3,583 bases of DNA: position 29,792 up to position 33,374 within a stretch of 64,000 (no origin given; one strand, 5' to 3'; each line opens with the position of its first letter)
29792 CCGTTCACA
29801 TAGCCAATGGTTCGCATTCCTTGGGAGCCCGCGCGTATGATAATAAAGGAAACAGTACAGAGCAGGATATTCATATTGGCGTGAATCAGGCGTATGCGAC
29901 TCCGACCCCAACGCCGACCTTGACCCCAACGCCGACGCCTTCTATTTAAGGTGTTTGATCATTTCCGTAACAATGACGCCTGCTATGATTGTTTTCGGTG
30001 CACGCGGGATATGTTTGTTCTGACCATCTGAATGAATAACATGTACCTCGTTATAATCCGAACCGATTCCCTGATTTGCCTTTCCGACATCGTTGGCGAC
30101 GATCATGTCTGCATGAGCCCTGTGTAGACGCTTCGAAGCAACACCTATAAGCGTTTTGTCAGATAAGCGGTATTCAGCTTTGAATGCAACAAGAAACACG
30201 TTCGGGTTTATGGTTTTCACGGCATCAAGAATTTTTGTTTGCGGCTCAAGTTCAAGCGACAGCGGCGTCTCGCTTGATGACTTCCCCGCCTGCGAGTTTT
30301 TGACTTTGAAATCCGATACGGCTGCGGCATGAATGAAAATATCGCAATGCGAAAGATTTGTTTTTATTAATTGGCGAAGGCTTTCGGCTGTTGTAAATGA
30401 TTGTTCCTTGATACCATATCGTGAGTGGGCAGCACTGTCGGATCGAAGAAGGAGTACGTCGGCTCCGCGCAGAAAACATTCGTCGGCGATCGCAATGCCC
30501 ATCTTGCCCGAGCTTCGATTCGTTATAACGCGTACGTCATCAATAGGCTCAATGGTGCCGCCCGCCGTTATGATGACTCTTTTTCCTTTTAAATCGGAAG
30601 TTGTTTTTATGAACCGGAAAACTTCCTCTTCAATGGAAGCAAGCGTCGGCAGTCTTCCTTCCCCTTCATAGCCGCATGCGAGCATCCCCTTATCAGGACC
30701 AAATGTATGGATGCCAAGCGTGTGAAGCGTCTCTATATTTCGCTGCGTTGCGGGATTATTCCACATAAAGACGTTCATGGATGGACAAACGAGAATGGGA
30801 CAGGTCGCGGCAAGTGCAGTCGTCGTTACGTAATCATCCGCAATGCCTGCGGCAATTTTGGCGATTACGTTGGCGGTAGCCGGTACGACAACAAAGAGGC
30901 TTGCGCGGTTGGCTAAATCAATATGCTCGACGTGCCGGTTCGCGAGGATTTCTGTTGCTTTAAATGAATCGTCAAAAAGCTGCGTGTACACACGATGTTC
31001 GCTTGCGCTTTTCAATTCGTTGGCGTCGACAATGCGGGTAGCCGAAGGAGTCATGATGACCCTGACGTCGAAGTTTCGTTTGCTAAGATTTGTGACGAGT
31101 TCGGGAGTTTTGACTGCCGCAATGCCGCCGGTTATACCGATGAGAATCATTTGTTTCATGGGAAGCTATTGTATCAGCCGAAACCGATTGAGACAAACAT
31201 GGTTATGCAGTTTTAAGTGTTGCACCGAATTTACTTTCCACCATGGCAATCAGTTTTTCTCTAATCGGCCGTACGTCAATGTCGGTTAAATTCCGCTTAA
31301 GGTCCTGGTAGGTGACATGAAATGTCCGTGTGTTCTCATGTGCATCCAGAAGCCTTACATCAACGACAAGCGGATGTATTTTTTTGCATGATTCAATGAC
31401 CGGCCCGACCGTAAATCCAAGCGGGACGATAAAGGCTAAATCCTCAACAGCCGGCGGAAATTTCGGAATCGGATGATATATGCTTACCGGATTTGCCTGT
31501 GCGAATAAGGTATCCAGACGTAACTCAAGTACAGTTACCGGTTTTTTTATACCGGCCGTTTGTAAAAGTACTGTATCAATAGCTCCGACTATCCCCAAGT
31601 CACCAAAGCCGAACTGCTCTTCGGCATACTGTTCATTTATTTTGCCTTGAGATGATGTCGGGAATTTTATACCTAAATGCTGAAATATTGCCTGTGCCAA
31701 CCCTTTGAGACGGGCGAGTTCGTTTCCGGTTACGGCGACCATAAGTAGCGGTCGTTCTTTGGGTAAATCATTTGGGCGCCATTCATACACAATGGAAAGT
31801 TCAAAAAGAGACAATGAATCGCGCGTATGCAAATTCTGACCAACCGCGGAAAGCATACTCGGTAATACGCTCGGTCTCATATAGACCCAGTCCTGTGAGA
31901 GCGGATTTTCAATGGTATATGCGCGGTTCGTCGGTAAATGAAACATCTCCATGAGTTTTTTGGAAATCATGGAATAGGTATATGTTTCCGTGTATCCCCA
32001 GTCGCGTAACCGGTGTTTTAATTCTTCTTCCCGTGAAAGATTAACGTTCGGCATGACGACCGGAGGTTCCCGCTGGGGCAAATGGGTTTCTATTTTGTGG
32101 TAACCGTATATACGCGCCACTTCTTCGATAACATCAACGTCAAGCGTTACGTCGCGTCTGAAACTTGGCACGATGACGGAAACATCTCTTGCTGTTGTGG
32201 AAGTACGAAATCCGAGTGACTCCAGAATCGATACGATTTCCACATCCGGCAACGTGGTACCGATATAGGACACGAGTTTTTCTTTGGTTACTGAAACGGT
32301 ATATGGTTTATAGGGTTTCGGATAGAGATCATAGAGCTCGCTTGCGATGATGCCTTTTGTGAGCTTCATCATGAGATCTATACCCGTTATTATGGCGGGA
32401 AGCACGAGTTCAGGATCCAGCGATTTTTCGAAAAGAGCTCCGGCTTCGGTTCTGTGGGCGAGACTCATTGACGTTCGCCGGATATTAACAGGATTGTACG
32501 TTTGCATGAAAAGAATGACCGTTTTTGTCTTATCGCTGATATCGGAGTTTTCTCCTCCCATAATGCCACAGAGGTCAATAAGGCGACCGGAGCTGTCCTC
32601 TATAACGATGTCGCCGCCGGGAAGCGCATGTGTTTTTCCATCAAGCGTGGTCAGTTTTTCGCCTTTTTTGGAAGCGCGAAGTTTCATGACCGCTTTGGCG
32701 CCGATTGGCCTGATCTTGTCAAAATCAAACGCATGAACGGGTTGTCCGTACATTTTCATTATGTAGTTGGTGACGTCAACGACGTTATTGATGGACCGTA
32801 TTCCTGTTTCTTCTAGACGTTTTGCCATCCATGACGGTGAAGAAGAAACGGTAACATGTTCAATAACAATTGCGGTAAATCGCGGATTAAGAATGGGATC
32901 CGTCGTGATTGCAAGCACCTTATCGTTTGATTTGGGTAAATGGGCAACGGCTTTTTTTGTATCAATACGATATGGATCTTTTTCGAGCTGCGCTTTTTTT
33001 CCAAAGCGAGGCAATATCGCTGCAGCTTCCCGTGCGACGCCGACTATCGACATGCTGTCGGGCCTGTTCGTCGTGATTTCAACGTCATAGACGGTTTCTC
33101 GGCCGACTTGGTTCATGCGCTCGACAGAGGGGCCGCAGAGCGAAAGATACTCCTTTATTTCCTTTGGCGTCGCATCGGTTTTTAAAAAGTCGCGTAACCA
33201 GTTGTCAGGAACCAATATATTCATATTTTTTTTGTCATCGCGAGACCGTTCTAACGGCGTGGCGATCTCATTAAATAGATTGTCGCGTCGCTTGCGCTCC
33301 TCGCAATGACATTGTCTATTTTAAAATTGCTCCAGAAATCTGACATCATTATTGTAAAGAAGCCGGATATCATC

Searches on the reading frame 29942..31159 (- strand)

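Call 69: search_protein_families(library=pfam, proteins=[window:29942-31159:-], max_evalue=0.001)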
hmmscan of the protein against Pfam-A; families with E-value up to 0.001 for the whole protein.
window:29942-31159:- (405 aa): 2 families
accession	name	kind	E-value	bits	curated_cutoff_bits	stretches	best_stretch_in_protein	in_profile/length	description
PF04127.22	DFP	-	9.4e-53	179.2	22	1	190-375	1-186/186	DNA/pantothenate metabolism flavoprotein C-terminal domain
PF02441.25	Flavoprotein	-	7.7e-34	117.1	22.7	1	4-180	2-158/162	Flavoprotein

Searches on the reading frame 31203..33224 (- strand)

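Call 69: search_protein_families(library=pfam, proteins=[window:31203-33224:-], max_evalue=0.001)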
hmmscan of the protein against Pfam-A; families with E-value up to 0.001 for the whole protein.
window:31203-33224:- (673 aa): 4 families
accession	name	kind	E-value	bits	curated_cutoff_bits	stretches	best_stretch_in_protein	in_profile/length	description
PF03483.22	B3_4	-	5.1e-52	176.4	29.3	1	113-288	2-172/174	B3/4 domain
PF17759.6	tRNA_synthFbeta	-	1.9e-29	103.1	22.4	1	378-570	1-214/214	Phenylalanyl tRNA synthetase beta chain CLM domain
PF03484.21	B5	-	1.9e-21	76.4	28.6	1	311-375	2-67/67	tRNA synthetase B5 domain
PF03147.19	FDX-ACB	-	1.1e-10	42.2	31.1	1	587-671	1-94/94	Ferredoxin-fold anticodon binding domain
